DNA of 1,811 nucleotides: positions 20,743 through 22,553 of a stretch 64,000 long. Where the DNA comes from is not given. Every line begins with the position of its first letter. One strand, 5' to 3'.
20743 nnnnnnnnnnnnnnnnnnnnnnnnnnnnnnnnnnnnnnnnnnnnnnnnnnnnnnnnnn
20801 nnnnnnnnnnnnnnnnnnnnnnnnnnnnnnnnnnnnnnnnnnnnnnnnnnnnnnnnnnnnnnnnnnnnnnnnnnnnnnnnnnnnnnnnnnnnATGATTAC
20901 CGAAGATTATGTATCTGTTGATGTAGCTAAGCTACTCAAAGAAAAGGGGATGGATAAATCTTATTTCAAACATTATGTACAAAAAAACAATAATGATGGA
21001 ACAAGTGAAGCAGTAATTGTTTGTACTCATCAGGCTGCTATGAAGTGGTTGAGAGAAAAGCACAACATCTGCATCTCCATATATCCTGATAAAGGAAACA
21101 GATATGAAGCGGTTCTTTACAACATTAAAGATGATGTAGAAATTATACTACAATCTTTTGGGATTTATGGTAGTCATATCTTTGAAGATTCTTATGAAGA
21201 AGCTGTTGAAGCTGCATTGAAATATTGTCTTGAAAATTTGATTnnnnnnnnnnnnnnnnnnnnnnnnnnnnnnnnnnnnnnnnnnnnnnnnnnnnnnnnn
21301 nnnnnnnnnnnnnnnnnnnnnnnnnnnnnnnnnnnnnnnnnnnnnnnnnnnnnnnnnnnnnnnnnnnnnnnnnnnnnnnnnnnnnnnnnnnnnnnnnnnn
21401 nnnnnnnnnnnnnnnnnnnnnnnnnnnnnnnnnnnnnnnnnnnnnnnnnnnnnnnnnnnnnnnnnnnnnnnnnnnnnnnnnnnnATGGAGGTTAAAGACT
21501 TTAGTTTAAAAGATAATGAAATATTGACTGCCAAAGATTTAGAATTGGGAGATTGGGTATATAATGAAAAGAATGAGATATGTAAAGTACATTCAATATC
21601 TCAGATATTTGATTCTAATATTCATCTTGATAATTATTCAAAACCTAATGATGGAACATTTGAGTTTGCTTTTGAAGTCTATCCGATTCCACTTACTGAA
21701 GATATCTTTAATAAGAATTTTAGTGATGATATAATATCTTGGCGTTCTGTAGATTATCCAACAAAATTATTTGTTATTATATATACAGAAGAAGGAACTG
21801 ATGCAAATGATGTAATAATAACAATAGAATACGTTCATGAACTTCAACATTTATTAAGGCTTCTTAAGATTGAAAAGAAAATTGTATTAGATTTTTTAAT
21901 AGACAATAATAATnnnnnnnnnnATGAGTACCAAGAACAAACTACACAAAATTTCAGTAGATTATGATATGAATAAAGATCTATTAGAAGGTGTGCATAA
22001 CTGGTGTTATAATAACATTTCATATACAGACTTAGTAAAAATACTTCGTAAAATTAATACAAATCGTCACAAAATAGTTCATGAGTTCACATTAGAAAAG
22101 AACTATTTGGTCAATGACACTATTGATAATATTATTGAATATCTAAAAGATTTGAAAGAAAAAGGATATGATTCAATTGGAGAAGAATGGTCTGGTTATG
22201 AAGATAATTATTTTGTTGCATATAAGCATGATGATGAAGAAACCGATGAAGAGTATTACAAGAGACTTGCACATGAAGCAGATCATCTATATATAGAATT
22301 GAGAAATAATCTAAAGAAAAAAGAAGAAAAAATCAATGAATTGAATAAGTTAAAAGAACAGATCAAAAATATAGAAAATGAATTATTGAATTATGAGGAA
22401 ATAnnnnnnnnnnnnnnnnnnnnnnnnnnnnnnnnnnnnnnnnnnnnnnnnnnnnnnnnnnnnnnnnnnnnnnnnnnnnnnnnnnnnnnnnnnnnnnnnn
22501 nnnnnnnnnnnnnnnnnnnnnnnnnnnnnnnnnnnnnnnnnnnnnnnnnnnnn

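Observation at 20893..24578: Family C: four paralogous small genes with invariant termini and hypervariable cores, plus a terminal remnant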

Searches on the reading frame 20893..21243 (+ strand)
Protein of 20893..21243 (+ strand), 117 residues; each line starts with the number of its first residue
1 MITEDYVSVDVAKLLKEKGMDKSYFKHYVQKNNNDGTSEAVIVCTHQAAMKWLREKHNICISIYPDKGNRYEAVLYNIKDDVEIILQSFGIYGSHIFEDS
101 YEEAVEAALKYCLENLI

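Call 5: search_protein_families(library=pfam, proteins=[window:20893-21243:+], max_evalue=1)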
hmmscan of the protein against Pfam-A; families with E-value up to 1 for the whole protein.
window:20893-21243:+ (117 aa): 5 families
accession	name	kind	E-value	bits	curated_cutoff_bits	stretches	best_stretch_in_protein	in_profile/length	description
PF03360.21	Glyco_transf_43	-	0.0065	16.7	27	1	4-77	17-97/207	Glycosyltransferase family 43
PF01612.26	DNA_pol_A_exo1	-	0.042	14.1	23.6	1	71-108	77-114/173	3'-5' exonuclease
PF22028.2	DUF6934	-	0.063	13.7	27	1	23-101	54-128/145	Family of unknown function (DUF6934)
PF22131.1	CjCas9_PI_CTD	-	0.11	13.2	21.9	0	41-98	29-71/76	CRISPR-associated endonuclease CjCas9 PI-CTD domain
PF12063.14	ATG1-like_MIT1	-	0.14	12.5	22.5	1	17-61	84-131/147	Atg1-like, MIT domain 1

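Call 6: search_protein_families(library=phrogs, proteins=[window:20893-21243:+], max_evalue=1)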
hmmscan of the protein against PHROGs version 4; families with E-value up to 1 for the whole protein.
window:20893-21243:+ (117 aa): 6 families
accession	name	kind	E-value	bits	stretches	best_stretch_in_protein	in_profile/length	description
phrog_12005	-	unknown function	3.5e-09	38.2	1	6-113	4-127/137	-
phrog_25117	-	unknown function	0.048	14.7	0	7-59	11-68/142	-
phrog_16681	-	unknown function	0.084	13.9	0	8-60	142-196/201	-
phrog_4060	-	unknown function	0.099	14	1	5-37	8-40/92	-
phrog_7780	-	unknown function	0.14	13.6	1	91-115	31-54/54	-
phrog_32508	-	unknown function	0.24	12.4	1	19-72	44-96/125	-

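Call 11: find_homologous_proteins(query=A1, max_evalue=0.001)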
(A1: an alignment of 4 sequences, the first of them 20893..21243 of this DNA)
Query A1 (4 sequences) (117 aa, profile of the alignment): 8000 proteins with E <= 0.001 among 8000 candidates; the best 120 are listed.
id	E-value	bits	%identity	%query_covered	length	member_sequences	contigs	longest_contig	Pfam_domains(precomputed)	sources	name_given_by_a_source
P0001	2.2e-50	188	40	100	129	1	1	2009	-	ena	-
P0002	3.9e-50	187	40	100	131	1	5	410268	-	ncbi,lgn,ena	-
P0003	9.1e-50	186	40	100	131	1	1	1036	-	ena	-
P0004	3.6e-49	184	40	100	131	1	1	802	-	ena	-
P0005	8.4e-49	183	39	100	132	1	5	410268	-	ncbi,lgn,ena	-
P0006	3.9e-48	181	-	-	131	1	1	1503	-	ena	-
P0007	1.6e-45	172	100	100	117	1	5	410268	-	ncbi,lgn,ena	-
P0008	2.2e-44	169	38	100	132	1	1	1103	-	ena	-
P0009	7.4e-43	164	42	100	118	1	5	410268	-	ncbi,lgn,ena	-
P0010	9.2e-43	164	-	-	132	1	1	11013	-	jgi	-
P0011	4.4e-41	158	71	100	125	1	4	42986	-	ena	-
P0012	5.3e-41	158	42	100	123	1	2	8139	-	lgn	-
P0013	5.4e-41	158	58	100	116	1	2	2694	-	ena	-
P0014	7.2e-41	157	67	100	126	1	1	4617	-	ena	-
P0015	1.7e-40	156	44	100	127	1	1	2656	-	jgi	-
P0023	2.0e-38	150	43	100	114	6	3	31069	-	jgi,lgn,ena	-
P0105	1.9e-34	137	-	-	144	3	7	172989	-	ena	-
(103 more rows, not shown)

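Call 20: find_encoding_contigs(protein=P0007, flank=10000, max_places=6)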
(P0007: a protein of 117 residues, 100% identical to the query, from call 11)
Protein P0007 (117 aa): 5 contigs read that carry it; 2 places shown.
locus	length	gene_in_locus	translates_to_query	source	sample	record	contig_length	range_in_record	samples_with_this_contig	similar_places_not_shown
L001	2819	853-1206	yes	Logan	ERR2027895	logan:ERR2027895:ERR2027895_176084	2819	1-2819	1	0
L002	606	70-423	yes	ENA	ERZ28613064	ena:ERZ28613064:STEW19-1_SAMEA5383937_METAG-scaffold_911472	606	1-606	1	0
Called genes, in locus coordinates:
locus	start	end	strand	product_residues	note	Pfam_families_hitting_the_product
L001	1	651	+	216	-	?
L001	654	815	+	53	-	-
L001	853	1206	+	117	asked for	-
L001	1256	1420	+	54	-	-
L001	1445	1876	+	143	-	-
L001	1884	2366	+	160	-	-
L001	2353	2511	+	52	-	-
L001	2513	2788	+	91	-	-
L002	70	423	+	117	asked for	-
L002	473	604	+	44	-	?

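Call 22: find_encoding_contigs(protein=P0001, flank=10000, max_places=6)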
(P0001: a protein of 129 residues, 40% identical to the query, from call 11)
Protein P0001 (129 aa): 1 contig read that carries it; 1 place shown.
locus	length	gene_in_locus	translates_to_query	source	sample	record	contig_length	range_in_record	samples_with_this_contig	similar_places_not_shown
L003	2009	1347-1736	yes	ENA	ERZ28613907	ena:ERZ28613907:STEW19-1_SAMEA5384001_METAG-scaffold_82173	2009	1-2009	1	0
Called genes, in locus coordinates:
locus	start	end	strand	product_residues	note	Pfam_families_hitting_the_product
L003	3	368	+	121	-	?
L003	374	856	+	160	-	-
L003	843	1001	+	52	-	-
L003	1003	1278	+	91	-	-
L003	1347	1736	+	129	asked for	-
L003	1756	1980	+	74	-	-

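Call 23: find_encoding_contigs(protein=P0105, flank=10000, max_places=4)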
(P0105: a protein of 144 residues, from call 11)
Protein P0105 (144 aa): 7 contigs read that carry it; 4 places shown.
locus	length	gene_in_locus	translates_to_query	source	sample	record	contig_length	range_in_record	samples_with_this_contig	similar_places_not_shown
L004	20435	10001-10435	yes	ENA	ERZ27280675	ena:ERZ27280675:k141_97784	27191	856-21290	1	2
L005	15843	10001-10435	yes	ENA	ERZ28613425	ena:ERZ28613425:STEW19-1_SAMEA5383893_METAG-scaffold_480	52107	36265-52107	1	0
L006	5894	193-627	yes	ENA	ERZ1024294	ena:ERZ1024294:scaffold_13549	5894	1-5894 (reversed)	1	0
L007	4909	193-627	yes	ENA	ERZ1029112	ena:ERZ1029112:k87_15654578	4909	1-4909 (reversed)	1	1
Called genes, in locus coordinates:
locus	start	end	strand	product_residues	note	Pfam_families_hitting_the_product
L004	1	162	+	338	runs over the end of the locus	?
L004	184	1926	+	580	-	PF13306:LRR_5, PF12799:LRR_4 (faint), PF13855:LRR_8 (faint), PF13306:LRR_5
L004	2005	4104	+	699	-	PF13306:LRR_5 (weak), PF13855:LRR_8 (faint), PF13306:LRR_5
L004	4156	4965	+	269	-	-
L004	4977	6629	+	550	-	PF13306:LRR_5, PF13855:LRR_8 (faint), PF13306:LRR_5, PF07603:Lcl_C (faint)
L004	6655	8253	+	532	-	PF13855:LRR_8 (faint), PF13306:LRR_5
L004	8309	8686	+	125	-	-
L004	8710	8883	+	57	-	-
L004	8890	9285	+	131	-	-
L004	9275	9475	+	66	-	-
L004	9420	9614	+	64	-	-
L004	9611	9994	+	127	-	-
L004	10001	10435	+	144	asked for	-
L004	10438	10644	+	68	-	-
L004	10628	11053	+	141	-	-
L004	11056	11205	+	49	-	-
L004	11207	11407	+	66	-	-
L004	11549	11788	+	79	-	-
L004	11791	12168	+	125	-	-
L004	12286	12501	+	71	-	-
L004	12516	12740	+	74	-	-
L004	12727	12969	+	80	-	-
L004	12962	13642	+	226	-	-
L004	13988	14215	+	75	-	-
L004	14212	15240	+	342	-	PF00691:OmpA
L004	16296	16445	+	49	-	-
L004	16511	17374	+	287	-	-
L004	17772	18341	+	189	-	-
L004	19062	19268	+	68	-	-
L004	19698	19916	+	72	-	-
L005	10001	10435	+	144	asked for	-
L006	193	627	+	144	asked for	-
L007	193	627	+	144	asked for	-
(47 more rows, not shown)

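Call 53: predict_structure(alignment_id=A7)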
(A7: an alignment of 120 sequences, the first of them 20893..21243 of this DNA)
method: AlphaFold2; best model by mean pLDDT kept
length: 117 residues; sequences in the alignment: 120
mean_pLDDT: 82.7   pTM: 0.77
mean pLDDT of the five models: 82.7, 81.4, 81.3, 80.3, 78.2
residues with pLDDT >= 90: 62; 70-90: 25; 50-70: 23; < 50: 7
segments of 3 or more residues with pLDDT < 50: 83-89
pLDDT, mean of each block of 10 residues (from residue 1): 85 95 76 65 90 93 89 83 48 81 96 93
secondary structure, 60 per line:
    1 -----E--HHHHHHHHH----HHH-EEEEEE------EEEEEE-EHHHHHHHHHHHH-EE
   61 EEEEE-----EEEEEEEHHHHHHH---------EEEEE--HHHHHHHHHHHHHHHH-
elements in order: H9-17 E26-31 E38-43 H46-57 E59-65 E71-77 H78-84 E94-98 H101-116

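Call 58: search_protein_families(library=padloc, proteins=[window:20893-21243:+], max_evalue=1)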
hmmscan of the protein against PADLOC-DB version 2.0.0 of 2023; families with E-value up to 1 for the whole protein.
window:20893-21243:+ (117 aa): 0 families

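Call 62: find_encoding_contigs(protein=P0009, flank=6000, max_places=8)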
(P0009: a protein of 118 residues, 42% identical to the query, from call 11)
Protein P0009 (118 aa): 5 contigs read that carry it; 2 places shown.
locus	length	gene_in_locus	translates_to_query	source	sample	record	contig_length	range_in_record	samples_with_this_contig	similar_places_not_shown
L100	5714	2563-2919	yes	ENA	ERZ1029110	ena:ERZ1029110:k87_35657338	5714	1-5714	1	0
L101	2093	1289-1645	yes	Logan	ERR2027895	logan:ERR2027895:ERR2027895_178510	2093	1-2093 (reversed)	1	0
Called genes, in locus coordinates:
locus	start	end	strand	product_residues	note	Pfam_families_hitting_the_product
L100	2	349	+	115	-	?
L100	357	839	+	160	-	-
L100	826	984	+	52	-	-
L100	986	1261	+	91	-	-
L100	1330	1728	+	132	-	-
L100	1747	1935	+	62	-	-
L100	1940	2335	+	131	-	-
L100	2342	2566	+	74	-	-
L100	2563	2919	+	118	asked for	-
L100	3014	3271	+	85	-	-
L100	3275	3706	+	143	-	-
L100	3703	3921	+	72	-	-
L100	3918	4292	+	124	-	-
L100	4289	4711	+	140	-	-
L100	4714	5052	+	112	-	-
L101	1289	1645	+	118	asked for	-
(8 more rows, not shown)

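Call 63: find_encoding_contigs(protein=P0023, flank=6000, max_places=6)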
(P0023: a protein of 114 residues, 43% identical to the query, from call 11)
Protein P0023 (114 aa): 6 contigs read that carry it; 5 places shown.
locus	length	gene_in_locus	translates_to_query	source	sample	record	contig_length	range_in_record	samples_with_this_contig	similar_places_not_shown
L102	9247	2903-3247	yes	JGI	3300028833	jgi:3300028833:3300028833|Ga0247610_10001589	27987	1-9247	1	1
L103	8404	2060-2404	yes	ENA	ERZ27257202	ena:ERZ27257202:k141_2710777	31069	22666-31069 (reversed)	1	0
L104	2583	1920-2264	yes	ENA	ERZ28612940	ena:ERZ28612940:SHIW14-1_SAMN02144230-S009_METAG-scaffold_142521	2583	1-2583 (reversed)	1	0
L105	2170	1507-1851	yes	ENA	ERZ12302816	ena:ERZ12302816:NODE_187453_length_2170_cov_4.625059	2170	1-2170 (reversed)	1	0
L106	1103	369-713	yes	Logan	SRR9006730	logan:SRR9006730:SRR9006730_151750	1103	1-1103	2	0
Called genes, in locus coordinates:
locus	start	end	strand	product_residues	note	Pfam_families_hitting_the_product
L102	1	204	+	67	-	?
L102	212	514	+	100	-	-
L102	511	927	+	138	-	-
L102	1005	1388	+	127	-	-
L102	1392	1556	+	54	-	-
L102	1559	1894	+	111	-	-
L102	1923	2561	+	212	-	-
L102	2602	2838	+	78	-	-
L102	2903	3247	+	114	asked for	-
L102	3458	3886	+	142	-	-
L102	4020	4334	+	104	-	-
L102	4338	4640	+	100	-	-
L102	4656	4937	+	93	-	-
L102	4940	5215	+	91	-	-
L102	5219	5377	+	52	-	-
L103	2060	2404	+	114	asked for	-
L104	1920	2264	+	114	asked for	-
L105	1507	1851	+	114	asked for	-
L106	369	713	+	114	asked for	-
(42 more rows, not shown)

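Call 74: search_protein_families(library=pfam, alignment_id=A8, max_evalue=10)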
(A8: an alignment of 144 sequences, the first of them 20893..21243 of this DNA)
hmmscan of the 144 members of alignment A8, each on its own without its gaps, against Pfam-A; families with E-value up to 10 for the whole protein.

A. member 1, window:20893-21243:+ (117 aa): 5 families
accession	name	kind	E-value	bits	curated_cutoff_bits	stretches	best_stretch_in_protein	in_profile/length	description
PF03360.21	Glyco_transf_43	-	0.0065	16.7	27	1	4-77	17-97/207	Glycosyltransferase family 43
PF01612.26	DNA_pol_A_exo1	-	0.042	14.1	23.6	1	71-108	77-114/173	3'-5' exonuclease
PF22028.2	DUF6934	-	0.063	13.7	27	1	23-101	54-128/145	Family of unknown function (DUF6934)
PF22131.1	CjCas9_PI_CTD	-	0.11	13.2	21.9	1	41-98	29-71/76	CRISPR-associated endonuclease CjCas9 PI-CTD domain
PF12063.14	ATG1-like_MIT1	-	0.14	12.5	22.5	1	17-61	84-131/147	Atg1-like, MIT domain 1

B. families by the number of members that match (of 144 scanned): 74 families (the first 25 are shown)
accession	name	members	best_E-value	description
PF21982.2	RecX_HTH1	9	0.005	RecX, first three-helix domain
PF06470.18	SMC_hinge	2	0.04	SMC proteins Flexible Hinge Domain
PF18656.6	DUF5633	2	0.18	Family of unknown function (DUF5633)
PF14176.11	YxiJ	1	0.00048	YxiJ-like protein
PF14657.12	Arm-DNA-bind_4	1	0.0039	Arm DNA-binding domain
PF04437.19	RINT1_TIP1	1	0.0042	RINT-1/TIP-1 family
PF03360.21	Glyco_transf_43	1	0.0065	Glycosyltransferase family 43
PF04610.19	TrbL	1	0.0079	TrbL/VirB6 plasmid conjugal transfer protein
PF02153.23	PDH_N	1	0.012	Prephenate dehydrogenase, nucleotide-binding domain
PF03065.20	Glyco_hydro_57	1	0.016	Glycosyl hydrolase family 57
PF22511.2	PBP2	1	0.018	PolB1 Binding Protein 2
PF07014.17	Hs1pro-1_C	1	0.03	Hs1pro-1 protein C-terminus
PF19843.4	DUF6318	1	0.031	Family of unknown function (DUF6318)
PF02866.23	Ldh_1_C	1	0.035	lactate/malate dehydrogenase, alpha/beta C-terminal domain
PF01612.26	DNA_pol_A_exo1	1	0.042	3'-5' exonuclease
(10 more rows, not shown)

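Call 76: list_cluster_members(proteins=[P0007, P0002, P0105, P0023])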
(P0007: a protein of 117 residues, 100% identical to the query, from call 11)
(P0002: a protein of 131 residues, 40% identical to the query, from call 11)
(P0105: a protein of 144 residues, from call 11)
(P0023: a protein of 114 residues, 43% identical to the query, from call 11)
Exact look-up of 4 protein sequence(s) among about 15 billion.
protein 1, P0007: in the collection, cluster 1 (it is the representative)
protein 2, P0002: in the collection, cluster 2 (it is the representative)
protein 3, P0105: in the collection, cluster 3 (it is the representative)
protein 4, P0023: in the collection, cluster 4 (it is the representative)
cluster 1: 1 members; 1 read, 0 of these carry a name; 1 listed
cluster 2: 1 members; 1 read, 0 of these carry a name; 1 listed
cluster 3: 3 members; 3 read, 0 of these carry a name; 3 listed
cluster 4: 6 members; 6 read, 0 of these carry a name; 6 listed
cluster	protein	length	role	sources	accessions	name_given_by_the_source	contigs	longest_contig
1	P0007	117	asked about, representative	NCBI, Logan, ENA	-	-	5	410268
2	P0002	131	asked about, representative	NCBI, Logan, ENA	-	-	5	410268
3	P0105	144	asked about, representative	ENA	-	-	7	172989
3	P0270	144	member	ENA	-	-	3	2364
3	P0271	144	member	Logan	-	-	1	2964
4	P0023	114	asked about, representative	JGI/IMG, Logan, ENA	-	-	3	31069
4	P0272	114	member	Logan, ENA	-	-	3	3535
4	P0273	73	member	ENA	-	-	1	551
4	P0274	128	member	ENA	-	-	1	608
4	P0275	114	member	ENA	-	-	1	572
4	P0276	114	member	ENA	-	-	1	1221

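Call 97: search_protein_families(library=pfam, proteins=[L004:8890-9282:+, L004:11791-12165:+, L004:8309-8683:+], max_evalue=0.1)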
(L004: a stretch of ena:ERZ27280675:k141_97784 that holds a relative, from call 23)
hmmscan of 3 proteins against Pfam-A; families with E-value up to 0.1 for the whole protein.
L004:8890-9282:+ (131 aa): 0 families

L004:11791-12165:+ (125 aa): 0 families

L004:8309-8683:+ (125 aa): 0 families

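Call 99: search_protein_families(library=ncbifam, proteins=[window:20893-21243:+], max_evalue=1)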
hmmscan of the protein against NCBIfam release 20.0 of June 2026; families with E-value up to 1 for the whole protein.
window:20893-21243:+ (117 aa): 2 families
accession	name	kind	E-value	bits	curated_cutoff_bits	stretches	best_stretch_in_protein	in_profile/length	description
TIGR03945.1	PLP_SbnA_fam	equivalog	0.016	14.3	349.95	1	36-77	261-300/304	2,3-diaminopropionate biosynthesis protein SbnA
NF007989.0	PRK10717.1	equivalog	0.086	11.9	387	1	35-78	277-319/334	cysteine synthase A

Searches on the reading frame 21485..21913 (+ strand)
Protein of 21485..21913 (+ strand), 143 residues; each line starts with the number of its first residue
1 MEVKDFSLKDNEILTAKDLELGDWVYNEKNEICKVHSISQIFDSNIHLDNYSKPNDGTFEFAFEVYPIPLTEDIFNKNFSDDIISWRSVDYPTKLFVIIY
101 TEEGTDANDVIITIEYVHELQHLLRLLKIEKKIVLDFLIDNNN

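Call 36: search_protein_families(library=phrogs, proteins=[window:21485-21913:+], max_evalue=0.01)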
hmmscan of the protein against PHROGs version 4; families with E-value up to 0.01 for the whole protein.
window:21485-21913:+ (143 aa): 1 family
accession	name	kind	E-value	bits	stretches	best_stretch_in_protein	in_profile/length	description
phrog_10066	-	unknown function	1.7e-07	32.5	1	15-124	2-124/136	-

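Call 97: search_protein_families(library=pfam, proteins=[window:21485-21913:+], max_evalue=0.1)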
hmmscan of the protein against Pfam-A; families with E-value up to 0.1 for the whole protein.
window:21485-21913:+ (143 aa): 1 family
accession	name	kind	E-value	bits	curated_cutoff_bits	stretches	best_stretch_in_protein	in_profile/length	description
PF15933.10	RnlB_antitoxin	-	0.022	15.5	27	1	113-143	12-42/94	Antitoxin to bacterial toxin RNase LS or RnlA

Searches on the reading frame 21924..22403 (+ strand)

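Call 36: search_protein_families(library=phrogs, proteins=[window:21924-22403:+], max_evalue=0.01)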
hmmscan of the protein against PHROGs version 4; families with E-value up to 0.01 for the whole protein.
window:21924-22403:+ (160 aa): 1 family
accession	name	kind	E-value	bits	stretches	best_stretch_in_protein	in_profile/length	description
phrog_10499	-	unknown function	0.00099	20.5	1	44-150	12-119/149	-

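Call 97: search_protein_families(library=pfam, proteins=[window:21924-22403:+], max_evalue=0.1)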
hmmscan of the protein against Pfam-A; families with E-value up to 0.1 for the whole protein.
window:21924-22403:+ (160 aa): 6 families
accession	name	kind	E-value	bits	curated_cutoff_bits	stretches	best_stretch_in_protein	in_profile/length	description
PF04912.19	Dynamitin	-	0.0067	16.2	31.8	1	84-156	64-144/396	Dynamitin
PF19314.4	DUF5917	-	0.031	14.8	27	0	20-80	8-69/94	Family of unknown function (DUF5917)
PF15136.11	UPF0449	-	0.032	15.2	27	1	93-151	28-86/98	Uncharacterised protein family UPF0449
PF23153.1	Aip3p_Bud6_N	-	0.035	14.8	27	0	17-75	11-67/109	Aip3p/Bud6 N-terminal domain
PF04350.18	PilO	-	0.073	13.6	22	0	123-154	8-39/145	Pilus assembly protein, PilO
PF25014.1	NET2A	-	0.078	13.2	33.1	0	112-156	155-199/235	NET2A-like domain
